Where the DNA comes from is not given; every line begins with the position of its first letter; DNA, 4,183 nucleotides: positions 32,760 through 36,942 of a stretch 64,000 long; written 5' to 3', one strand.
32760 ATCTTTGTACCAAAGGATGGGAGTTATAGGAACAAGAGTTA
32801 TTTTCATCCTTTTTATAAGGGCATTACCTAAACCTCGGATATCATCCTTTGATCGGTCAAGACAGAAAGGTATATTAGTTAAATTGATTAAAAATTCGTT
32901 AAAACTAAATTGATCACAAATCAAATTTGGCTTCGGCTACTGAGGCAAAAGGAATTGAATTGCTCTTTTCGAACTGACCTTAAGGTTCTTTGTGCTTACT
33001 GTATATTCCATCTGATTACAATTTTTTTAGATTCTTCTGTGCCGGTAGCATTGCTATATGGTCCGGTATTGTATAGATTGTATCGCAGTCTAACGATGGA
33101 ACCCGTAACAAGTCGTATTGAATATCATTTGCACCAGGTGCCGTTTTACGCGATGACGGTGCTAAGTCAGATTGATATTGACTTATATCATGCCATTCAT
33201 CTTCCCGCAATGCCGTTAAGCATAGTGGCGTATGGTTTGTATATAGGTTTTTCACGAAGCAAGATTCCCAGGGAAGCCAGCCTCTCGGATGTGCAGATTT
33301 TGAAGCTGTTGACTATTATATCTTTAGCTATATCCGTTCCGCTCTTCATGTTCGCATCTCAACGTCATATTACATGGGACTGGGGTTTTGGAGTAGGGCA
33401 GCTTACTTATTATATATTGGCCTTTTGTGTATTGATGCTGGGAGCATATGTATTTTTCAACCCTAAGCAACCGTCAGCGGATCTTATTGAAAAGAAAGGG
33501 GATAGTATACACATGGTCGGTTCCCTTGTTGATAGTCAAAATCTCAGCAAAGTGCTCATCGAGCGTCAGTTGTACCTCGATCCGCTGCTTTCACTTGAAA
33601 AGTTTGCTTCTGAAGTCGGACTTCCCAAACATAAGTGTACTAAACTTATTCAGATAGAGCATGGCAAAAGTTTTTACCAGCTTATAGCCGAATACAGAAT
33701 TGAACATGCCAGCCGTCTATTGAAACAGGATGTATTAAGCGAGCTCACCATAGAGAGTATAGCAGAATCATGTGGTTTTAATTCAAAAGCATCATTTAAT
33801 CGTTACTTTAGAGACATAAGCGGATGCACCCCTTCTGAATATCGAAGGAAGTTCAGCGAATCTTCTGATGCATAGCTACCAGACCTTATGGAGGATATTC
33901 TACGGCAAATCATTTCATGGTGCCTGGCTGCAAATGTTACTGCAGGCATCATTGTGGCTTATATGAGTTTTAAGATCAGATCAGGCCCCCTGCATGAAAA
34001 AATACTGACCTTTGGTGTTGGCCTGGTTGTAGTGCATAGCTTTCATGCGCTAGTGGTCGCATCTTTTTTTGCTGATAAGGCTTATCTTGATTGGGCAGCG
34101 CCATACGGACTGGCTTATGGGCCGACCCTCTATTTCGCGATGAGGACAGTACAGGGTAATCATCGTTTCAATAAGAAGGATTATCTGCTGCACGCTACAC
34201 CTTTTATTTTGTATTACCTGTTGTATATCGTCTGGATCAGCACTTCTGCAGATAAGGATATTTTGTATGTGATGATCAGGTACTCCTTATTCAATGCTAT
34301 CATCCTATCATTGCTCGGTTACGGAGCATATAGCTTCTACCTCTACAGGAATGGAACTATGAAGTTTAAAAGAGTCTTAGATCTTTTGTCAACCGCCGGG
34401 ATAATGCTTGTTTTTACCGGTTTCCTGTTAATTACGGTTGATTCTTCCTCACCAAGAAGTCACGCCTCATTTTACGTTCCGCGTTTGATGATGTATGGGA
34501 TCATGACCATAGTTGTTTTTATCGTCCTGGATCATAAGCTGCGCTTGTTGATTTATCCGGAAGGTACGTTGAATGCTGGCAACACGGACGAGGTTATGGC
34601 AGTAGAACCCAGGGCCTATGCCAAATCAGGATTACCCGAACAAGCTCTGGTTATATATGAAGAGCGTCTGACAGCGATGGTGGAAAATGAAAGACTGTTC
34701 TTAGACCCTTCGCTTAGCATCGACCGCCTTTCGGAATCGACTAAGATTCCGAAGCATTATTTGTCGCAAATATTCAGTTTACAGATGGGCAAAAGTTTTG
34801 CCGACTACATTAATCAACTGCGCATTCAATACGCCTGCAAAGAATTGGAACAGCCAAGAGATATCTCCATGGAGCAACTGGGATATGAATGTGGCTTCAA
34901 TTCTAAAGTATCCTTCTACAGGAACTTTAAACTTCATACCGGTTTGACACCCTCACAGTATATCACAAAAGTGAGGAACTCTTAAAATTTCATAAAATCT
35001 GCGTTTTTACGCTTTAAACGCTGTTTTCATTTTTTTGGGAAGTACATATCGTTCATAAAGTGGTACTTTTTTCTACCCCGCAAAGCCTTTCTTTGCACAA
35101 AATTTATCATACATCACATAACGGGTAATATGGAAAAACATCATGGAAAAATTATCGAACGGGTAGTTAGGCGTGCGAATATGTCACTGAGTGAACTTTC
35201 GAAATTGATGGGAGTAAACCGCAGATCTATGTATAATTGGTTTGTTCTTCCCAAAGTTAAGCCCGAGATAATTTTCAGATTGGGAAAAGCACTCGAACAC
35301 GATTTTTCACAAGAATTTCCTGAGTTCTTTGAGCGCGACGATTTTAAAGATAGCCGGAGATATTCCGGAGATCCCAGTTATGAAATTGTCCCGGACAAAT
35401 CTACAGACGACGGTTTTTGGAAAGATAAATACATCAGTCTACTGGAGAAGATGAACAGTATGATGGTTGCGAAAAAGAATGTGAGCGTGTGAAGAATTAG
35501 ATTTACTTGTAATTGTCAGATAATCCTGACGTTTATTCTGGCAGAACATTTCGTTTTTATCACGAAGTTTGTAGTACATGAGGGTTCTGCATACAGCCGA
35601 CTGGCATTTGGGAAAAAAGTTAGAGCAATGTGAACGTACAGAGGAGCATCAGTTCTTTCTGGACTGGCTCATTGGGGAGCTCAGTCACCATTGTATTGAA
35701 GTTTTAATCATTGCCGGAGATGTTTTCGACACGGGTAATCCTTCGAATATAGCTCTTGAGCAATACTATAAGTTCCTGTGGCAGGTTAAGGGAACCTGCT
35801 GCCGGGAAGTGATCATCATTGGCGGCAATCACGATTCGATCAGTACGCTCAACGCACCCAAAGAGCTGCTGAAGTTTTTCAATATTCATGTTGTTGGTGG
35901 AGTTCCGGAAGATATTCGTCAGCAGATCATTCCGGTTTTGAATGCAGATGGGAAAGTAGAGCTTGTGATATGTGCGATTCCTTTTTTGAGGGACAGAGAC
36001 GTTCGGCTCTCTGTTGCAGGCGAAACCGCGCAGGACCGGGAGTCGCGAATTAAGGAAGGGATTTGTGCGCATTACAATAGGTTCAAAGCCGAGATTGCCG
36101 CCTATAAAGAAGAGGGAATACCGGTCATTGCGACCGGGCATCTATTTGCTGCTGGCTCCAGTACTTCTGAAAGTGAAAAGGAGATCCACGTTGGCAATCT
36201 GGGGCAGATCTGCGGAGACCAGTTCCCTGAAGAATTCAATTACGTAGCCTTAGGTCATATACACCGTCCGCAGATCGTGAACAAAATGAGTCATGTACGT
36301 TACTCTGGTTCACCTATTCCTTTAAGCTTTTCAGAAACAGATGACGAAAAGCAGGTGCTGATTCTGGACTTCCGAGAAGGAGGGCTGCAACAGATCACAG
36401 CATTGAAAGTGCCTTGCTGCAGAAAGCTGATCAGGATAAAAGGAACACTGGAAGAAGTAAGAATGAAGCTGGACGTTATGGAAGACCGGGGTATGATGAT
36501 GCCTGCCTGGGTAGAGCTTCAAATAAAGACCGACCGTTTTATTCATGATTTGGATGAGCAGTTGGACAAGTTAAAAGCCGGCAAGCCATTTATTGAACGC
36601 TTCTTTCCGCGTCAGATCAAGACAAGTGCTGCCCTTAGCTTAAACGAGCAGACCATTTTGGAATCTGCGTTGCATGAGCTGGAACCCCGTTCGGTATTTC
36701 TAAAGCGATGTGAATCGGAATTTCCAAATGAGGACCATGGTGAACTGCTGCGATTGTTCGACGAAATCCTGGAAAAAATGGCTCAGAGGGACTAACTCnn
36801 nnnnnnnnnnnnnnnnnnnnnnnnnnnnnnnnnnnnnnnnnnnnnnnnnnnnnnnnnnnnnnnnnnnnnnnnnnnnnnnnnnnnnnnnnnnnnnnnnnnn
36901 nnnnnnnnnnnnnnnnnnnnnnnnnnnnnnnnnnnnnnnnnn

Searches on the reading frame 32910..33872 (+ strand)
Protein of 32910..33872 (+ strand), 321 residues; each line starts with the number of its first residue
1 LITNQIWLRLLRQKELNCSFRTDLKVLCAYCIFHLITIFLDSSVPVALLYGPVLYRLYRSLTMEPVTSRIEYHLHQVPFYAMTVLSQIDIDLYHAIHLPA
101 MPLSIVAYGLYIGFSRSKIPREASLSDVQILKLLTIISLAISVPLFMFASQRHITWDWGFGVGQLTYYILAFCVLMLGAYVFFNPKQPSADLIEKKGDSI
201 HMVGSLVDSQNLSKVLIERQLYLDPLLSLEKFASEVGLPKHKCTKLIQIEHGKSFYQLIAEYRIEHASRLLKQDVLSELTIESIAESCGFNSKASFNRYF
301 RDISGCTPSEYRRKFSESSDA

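Call 82: search_protein_families(library=pfam, proteins=[window:32910-33872:+], max_evalue=0.00001)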
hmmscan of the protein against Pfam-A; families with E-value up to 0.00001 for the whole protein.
window:32910-33872:+ (321 aa): 2 families
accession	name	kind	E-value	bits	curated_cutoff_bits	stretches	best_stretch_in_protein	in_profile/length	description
PF12833.13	HTH_18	-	1.4e-19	70.6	33.6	1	233-314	2-80/80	Helix-turn-helix domain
PF00165.29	HTH_AraC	-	9e-09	35.7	26.6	1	271-313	1-42/42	Bacterial regulatory helix-turn-helix proteins, AraC family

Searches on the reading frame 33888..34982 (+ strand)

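Call 82: search_protein_families(library=pfam, proteins=[window:33888-34982:+], max_evalue=0.00001)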
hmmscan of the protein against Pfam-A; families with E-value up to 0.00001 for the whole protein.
window:33888-34982:+ (365 aa): 2 families
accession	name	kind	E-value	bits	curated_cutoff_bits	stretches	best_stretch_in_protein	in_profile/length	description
PF12833.13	HTH_18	-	2.4e-17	63.4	33.6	1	282-359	2-78/80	Helix-turn-helix domain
PF00165.29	HTH_AraC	-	3.4e-11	43.4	26.6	1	325-360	8-42/42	Bacterial regulatory helix-turn-helix proteins, AraC family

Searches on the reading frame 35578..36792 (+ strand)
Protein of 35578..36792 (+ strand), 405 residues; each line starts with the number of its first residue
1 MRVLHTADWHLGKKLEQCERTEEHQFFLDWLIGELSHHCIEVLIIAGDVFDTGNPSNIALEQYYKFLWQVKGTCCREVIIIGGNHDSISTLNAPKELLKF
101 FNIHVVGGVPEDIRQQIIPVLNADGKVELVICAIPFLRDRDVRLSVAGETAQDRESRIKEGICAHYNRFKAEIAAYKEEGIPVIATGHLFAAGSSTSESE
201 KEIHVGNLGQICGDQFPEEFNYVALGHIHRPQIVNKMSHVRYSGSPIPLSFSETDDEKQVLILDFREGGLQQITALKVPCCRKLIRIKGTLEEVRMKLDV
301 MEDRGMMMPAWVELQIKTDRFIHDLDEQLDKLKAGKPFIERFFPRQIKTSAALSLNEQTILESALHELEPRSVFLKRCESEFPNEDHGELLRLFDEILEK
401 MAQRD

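Call 82: search_protein_families(library=pfam, proteins=[window:35578-36792:+], max_evalue=0.00001)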
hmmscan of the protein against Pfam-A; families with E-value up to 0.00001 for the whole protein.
window:35578-36792:+ (405 aa): 2 families
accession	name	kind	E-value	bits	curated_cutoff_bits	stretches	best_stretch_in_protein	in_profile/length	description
PF00149.33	Metallophos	-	1.1e-11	45.9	21.5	1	1-231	1-191/191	Calcineurin-like phosphoesterase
PF12320.13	SbcD_C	-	2.6e-08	34.6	24.4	1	280-381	1-93/94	Type 5 capsule protein repressor C-terminal domain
